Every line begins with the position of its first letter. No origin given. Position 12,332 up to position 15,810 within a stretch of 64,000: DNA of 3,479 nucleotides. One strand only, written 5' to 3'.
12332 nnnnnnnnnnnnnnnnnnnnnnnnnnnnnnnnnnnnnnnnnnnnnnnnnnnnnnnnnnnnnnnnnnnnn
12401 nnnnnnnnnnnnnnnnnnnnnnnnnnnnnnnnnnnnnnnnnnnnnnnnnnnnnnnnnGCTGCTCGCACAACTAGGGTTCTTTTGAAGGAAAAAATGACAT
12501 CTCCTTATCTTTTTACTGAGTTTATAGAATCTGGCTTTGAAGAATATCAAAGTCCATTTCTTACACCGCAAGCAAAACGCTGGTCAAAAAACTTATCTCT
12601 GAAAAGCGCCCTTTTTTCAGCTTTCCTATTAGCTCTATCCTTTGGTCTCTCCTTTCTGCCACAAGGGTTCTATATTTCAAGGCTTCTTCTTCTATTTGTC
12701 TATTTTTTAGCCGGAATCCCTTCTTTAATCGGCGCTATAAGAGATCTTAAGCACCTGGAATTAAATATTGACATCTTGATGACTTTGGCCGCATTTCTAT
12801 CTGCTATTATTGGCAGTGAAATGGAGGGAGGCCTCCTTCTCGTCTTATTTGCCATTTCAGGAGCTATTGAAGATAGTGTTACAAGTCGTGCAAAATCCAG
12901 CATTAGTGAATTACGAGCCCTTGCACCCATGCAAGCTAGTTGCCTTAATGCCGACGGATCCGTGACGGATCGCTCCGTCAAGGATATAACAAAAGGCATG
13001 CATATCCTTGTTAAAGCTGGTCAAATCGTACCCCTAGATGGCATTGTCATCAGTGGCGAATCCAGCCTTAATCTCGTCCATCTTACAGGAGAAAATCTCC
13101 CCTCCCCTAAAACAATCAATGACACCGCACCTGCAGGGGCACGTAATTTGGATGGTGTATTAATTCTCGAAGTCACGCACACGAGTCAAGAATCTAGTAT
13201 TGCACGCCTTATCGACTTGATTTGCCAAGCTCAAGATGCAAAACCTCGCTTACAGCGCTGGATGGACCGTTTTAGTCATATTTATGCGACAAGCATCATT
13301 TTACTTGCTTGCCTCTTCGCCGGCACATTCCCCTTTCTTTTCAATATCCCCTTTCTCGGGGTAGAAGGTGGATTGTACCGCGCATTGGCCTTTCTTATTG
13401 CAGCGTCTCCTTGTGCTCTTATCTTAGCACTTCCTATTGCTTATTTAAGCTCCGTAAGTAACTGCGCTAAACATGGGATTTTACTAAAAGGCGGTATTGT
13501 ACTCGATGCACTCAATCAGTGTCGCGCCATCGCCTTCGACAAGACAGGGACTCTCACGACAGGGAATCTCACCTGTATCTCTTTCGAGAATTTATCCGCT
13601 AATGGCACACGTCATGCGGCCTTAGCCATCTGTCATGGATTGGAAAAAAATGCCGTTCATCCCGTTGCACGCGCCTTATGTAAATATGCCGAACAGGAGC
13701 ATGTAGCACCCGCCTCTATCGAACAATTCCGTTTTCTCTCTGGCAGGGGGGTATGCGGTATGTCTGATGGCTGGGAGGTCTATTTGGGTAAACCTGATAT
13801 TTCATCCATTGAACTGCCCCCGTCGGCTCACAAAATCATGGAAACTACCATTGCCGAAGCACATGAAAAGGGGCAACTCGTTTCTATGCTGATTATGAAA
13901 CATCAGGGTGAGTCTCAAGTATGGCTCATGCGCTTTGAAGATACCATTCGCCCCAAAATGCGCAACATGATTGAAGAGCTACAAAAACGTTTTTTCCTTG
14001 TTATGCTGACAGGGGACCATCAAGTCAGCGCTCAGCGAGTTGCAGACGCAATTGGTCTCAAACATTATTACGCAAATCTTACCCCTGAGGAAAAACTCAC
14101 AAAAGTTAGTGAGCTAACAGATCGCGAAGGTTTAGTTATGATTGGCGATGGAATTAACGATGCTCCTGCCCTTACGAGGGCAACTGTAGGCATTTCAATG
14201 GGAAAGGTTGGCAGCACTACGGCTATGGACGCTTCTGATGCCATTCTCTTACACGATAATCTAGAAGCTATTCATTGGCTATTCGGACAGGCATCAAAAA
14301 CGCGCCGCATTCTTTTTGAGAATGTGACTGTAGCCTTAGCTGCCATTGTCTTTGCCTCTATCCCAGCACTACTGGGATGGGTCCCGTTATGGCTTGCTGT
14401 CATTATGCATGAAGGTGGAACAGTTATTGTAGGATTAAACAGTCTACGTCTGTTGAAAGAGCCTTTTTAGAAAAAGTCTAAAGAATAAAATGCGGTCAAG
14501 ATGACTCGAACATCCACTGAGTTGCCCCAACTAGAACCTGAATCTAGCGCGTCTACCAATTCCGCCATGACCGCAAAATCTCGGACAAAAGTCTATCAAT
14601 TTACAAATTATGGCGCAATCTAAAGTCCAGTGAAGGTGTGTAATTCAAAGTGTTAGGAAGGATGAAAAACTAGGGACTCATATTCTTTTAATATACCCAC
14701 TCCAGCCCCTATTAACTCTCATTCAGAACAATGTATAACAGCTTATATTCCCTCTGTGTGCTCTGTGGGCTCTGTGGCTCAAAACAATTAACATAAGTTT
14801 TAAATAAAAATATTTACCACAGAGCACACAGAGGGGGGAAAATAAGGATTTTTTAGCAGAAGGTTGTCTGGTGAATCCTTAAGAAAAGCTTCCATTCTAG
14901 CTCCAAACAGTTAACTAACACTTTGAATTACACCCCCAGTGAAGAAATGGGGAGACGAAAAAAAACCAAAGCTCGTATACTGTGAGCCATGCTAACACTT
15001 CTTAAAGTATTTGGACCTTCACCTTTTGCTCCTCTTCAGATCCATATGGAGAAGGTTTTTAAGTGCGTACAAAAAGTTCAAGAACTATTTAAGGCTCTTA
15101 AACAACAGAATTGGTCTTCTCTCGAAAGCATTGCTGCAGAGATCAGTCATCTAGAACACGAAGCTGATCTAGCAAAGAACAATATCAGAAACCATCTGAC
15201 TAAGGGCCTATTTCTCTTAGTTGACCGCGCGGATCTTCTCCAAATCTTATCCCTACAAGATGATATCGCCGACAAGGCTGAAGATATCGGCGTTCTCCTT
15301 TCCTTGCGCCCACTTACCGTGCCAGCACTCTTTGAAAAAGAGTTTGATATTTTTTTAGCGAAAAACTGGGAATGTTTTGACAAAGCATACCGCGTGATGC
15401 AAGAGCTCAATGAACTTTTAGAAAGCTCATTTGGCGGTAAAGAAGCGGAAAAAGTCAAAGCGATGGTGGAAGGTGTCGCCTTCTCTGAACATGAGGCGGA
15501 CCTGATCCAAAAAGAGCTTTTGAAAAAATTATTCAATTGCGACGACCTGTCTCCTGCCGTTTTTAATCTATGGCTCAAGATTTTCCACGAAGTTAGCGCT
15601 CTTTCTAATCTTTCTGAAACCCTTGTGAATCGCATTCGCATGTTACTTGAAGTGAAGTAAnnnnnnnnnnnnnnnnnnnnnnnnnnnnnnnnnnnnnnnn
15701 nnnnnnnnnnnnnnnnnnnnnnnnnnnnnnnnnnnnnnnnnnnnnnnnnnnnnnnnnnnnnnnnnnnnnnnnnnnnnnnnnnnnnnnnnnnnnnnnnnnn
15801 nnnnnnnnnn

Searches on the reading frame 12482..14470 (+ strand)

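Call 80: search_protein_families(library=pfam, proteins=[window:12482-14470:+], max_evalue=0.0001)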
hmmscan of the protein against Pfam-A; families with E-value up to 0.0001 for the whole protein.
window:12482-14470:+ (662 aa): 2 families
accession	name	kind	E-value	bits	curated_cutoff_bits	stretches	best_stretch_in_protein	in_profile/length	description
PF00122.25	E1-E2_ATPase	-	3.9e-42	144.2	28.1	1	147-331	2-181/181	E1-E2 ATPase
PF00702.32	Hydrolase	-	5.5e-22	79.5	26.4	1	348-567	2-190/191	haloacid dehalogenase-like hydrolase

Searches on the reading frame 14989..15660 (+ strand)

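Call 20: search_protein_families(library=ncbifam, proteins=[window:14989-15660:+], max_evalue=0.00001)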
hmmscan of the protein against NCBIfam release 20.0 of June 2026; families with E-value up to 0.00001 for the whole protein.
window:14989-15660:+ (223 aa): 1 family
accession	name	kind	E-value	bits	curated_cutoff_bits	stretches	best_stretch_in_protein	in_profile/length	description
TIGR00153.1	TIGR00153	hypoth_equivalog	2.6e-46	158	104.3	1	4-220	5-213/217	TIGR00153 family protein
